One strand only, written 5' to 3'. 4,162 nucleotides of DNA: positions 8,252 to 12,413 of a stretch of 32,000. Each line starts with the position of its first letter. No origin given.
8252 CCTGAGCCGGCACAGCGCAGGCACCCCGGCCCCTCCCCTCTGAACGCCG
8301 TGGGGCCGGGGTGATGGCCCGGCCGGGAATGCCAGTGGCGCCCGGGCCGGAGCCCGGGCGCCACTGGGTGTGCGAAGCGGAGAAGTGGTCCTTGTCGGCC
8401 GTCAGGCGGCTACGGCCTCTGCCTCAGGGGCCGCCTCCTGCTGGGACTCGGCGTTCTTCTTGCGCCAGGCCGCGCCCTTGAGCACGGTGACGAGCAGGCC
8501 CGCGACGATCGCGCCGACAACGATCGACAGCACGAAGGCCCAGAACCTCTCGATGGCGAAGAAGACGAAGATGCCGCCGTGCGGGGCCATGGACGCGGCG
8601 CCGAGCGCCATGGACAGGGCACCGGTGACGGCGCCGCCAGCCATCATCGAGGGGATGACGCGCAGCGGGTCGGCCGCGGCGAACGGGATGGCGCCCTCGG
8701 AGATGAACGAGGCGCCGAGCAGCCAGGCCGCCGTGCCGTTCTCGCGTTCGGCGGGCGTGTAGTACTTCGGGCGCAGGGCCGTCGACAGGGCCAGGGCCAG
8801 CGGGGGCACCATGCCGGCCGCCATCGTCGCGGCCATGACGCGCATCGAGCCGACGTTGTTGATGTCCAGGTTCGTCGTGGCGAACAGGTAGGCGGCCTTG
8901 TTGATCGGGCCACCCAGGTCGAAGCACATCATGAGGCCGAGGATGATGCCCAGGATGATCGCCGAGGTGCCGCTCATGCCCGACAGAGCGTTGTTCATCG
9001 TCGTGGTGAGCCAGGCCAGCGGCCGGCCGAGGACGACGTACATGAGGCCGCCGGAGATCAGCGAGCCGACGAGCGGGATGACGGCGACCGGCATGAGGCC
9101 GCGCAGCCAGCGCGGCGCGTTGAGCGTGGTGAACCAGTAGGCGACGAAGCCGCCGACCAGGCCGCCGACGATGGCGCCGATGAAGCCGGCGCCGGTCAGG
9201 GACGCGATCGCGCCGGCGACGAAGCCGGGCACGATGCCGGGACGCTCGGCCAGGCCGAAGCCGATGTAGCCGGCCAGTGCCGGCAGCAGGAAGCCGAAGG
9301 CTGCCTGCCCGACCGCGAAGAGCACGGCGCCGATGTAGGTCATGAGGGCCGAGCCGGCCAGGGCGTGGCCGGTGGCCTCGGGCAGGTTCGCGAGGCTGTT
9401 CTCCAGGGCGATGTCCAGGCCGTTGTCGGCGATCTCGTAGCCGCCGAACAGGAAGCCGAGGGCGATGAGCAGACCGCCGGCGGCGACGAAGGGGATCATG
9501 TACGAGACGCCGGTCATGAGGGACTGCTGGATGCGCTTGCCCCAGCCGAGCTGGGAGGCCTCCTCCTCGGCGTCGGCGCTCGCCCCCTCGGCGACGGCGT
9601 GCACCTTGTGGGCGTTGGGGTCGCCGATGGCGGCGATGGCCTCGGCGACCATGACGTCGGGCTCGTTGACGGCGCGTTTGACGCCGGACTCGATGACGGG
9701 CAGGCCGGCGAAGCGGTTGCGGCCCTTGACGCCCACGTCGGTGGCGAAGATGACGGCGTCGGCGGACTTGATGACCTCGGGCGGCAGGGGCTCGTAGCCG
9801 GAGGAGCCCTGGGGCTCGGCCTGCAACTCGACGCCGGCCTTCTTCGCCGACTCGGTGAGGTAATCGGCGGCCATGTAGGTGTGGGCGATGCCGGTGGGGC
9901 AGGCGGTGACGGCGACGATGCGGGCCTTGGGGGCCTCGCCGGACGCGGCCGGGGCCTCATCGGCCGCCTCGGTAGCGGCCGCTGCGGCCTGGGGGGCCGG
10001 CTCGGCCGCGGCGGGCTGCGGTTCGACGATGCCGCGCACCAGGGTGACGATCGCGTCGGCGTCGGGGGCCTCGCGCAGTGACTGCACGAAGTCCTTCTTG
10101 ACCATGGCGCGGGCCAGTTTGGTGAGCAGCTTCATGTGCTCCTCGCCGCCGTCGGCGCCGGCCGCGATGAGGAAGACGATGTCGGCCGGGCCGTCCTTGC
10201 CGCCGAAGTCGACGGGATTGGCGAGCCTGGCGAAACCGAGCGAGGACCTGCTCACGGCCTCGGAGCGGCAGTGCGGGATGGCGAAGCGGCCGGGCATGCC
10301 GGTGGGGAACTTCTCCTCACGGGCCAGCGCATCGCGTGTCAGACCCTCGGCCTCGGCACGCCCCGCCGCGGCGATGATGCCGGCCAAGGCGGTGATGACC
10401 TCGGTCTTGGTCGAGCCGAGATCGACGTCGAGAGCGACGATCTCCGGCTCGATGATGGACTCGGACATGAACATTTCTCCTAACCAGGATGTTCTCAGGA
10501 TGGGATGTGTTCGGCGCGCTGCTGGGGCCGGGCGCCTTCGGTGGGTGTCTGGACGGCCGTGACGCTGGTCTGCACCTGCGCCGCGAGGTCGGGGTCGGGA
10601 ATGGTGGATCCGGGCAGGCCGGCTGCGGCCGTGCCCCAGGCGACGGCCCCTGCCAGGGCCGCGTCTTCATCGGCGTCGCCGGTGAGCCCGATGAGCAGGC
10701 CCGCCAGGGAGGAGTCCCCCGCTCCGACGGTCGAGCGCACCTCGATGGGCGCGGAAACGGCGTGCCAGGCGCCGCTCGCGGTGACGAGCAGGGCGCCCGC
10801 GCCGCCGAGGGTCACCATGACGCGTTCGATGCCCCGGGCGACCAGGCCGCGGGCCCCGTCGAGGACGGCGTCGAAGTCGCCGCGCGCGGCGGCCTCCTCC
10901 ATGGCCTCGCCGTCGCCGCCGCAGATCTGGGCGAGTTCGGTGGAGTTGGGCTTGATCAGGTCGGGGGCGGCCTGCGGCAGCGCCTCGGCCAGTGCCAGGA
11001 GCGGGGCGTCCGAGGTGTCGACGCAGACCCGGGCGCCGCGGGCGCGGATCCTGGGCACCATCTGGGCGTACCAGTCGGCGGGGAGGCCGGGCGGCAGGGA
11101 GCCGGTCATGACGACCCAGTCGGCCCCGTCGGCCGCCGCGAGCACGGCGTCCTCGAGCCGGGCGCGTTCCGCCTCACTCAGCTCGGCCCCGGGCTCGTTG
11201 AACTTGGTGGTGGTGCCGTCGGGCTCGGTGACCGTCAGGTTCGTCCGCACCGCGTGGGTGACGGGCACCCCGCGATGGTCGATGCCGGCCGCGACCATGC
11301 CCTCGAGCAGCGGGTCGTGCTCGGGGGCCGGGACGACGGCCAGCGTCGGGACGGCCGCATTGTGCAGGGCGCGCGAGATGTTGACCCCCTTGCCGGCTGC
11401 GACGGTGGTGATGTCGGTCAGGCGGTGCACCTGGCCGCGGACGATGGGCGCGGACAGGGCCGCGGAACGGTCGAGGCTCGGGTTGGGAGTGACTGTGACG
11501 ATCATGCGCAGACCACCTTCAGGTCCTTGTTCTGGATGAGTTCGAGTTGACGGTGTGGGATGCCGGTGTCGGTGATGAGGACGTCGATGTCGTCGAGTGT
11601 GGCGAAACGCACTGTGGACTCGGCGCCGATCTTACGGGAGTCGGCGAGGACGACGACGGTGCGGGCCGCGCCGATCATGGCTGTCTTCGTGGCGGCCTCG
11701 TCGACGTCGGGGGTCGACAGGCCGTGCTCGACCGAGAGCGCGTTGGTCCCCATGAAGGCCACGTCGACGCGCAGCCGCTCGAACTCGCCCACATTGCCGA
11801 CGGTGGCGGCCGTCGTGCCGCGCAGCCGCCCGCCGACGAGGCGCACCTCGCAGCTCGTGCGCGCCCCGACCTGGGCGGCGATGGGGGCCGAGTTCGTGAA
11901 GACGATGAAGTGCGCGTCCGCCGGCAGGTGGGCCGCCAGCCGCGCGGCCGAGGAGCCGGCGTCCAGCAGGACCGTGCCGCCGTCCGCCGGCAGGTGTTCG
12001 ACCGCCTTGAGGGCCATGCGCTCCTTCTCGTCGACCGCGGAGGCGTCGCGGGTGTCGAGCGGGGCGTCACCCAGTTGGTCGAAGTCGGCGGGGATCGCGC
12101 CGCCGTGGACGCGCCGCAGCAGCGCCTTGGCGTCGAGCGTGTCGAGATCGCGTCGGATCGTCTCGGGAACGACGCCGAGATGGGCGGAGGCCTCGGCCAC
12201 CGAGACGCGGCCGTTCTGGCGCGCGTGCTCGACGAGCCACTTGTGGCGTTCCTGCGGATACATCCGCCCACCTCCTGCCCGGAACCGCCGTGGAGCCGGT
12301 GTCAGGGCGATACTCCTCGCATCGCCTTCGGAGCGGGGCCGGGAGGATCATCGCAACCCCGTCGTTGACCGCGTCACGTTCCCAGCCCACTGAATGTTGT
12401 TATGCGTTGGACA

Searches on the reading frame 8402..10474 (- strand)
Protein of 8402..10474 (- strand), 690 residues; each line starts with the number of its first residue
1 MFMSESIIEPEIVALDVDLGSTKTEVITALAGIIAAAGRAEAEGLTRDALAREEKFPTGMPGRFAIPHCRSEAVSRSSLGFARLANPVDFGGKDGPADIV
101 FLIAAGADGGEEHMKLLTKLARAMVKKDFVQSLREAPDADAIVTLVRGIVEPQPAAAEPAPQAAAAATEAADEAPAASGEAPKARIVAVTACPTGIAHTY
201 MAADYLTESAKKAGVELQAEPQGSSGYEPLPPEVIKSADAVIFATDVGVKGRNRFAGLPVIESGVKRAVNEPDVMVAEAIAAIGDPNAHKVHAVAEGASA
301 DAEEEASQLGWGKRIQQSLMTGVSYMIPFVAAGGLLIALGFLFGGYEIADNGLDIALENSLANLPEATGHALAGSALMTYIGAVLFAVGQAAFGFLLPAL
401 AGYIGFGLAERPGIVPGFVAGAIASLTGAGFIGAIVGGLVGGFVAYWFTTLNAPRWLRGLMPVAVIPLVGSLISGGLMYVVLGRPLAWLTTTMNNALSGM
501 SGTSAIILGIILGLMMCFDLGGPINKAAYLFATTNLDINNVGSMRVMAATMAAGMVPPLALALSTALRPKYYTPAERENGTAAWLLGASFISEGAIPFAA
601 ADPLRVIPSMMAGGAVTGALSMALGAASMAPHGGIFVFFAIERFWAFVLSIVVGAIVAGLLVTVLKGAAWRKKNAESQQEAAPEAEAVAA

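Call 11: search_protein_families(library=pfam, proteins=[window:8402-10474:-], max_evalue=0.01)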
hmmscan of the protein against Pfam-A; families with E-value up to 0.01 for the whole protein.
window:8402-10474:- (690 aa): 2 families
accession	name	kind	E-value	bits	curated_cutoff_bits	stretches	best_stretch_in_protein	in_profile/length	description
PF00359.27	PTS_EIIA_2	-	3e-26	92.6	27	1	8-146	3-141/144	Phosphoenolpyruvate-dependent sugar phosphotransferase system, EIIA 2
PF02302.22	PTS_IIB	-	4.7e-16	59.7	23.6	1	187-273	1-85/90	PTS system, Lactose/Cellobiose specific IIB subunit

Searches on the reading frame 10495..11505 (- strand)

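Call 11: search_protein_families(library=pfam, proteins=[window:10495-11505:-], max_evalue=0.01)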
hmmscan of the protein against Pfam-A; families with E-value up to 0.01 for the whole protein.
window:10495-11505:- (336 aa): 1 family
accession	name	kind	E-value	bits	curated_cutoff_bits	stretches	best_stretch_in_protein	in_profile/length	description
PF00294.29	PfkB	-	5.6e-35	121.6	25.8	1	23-305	22-300/302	pfkB family carbohydrate kinase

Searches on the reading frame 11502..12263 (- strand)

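Call 11: search_protein_families(library=pfam, proteins=[window:11502-12263:-], max_evalue=0.01)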
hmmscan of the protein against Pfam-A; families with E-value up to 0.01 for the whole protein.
window:11502-12263:- (253 aa): 3 families
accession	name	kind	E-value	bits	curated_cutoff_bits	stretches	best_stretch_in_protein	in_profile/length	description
PF00455.28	DeoRC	-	7e-42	143.5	31.8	1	77-233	3-160/160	DeoR C terminal sensor domain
PF08220.18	HTH_DeoR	-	6.5e-15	55.1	21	1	6-57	1-52/57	DeoR-like helix-turn-helix domain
PF19187.6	HTH_PafC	-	7.2e-05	23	32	1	10-60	9-59/115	PafC helix-turn-helix domain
